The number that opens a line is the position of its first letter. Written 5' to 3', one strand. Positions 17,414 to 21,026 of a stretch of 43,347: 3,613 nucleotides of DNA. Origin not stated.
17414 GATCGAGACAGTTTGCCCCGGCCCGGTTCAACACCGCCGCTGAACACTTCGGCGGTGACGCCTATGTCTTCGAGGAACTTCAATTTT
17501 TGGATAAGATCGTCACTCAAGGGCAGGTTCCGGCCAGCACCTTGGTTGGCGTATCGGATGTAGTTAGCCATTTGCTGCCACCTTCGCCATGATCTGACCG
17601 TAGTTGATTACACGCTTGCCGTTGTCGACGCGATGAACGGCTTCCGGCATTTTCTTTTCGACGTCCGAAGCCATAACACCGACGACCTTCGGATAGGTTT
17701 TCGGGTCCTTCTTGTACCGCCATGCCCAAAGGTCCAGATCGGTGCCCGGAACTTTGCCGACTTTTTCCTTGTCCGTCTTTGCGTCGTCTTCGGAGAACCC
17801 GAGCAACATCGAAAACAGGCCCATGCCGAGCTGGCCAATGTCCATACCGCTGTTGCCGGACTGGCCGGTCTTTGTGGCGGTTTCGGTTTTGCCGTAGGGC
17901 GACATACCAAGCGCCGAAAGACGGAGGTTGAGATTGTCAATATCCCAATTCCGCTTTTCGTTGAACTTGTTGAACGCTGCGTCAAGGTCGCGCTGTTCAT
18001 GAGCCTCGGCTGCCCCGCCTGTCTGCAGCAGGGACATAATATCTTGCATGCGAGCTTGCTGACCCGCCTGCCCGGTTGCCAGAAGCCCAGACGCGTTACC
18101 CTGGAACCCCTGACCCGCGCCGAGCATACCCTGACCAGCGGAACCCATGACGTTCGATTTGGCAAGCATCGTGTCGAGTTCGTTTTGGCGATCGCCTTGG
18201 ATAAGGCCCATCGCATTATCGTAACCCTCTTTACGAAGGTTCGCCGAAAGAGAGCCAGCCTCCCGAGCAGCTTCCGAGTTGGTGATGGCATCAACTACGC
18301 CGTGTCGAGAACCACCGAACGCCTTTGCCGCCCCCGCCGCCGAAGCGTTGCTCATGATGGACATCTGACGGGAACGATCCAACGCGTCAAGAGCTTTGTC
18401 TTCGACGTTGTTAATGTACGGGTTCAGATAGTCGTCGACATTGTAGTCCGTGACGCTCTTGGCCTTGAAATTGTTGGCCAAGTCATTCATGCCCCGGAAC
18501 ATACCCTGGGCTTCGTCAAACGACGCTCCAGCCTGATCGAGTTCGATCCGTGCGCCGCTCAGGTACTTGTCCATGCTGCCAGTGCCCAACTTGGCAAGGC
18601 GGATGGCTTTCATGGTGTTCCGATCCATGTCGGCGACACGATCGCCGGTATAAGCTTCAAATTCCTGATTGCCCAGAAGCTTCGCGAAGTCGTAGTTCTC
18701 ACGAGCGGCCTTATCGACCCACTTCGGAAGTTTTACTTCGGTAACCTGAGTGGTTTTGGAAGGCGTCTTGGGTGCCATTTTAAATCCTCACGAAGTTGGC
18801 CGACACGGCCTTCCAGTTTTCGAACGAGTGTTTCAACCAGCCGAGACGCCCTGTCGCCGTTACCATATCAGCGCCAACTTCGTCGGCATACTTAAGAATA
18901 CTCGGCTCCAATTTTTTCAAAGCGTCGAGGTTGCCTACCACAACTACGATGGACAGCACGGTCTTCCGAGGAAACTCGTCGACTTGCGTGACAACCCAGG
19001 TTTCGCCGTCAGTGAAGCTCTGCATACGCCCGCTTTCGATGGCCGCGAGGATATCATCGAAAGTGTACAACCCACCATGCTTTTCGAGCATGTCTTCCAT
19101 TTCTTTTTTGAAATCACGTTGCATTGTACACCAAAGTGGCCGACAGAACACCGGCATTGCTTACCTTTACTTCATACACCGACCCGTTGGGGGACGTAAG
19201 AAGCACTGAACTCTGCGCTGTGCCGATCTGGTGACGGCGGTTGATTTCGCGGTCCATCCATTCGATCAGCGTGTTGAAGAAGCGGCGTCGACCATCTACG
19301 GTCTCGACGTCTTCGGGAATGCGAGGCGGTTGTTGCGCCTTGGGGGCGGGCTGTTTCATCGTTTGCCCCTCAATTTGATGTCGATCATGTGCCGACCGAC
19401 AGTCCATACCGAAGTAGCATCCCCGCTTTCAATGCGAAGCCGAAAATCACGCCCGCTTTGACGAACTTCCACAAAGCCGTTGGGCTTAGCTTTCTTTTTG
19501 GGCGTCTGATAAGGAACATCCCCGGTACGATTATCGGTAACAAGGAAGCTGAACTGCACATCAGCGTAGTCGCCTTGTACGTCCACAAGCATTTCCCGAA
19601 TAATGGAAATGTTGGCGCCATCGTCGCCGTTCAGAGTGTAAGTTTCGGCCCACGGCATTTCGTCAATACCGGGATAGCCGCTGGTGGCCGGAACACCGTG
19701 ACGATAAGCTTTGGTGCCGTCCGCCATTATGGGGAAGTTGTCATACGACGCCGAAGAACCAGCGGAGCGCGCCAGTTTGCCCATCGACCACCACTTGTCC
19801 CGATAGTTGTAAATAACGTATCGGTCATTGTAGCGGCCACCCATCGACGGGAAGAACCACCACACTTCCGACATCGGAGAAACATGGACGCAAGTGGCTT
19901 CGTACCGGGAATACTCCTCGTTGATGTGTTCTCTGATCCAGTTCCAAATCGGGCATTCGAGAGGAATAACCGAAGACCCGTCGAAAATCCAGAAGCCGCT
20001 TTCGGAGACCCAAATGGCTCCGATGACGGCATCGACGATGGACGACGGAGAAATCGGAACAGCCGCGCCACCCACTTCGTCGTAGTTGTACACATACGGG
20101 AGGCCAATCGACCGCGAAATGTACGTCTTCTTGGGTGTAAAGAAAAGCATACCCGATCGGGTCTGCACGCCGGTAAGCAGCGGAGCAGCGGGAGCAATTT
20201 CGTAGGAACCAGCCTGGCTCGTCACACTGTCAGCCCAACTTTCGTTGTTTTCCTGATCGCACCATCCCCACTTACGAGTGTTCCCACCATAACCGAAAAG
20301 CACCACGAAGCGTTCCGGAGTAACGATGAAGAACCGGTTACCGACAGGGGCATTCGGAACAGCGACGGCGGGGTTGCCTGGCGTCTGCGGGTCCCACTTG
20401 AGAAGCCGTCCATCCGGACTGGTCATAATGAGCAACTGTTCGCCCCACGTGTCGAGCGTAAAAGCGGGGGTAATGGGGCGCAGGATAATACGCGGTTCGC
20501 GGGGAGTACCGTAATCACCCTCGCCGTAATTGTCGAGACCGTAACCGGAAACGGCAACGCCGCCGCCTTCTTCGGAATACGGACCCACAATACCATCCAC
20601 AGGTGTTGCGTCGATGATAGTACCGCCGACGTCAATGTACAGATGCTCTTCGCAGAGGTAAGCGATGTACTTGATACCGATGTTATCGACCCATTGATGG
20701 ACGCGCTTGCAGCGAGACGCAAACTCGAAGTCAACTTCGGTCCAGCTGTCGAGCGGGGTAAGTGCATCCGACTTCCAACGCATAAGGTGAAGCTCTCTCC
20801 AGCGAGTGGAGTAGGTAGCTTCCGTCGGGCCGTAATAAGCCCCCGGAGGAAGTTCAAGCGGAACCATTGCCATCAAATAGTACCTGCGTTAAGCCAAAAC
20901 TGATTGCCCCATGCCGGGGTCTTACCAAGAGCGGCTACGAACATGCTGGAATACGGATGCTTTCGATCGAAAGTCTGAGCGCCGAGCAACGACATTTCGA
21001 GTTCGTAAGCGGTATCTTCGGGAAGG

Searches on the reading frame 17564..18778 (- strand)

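Call 83: search_protein_families(library=phrogs, proteins=[window:17564-18778:-], max_evalue=0.0001)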
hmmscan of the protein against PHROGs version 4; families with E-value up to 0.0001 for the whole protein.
window:17564-18778:- (404 aa): 2 families
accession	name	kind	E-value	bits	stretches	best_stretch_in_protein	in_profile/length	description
phrog_4287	-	DNA, RNA and nucleotide metabolism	2.4e-41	143.3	1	4-400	4-390/392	DNA ejection protein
phrog_6121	-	head and packaging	8.4e-12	46.2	1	314-397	307-388/392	virion structural protein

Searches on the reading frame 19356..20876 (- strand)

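Call 83: search_protein_families(library=phrogs, proteins=[window:19356-20876:-], max_evalue=0.0001)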
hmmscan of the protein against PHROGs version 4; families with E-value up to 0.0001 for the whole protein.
window:19356-20876:- (506 aa): 1 family
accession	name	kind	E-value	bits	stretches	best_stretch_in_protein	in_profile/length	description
phrog_3287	-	head and packaging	4.3e-48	165.4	1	3-506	4-524/524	virion structural protein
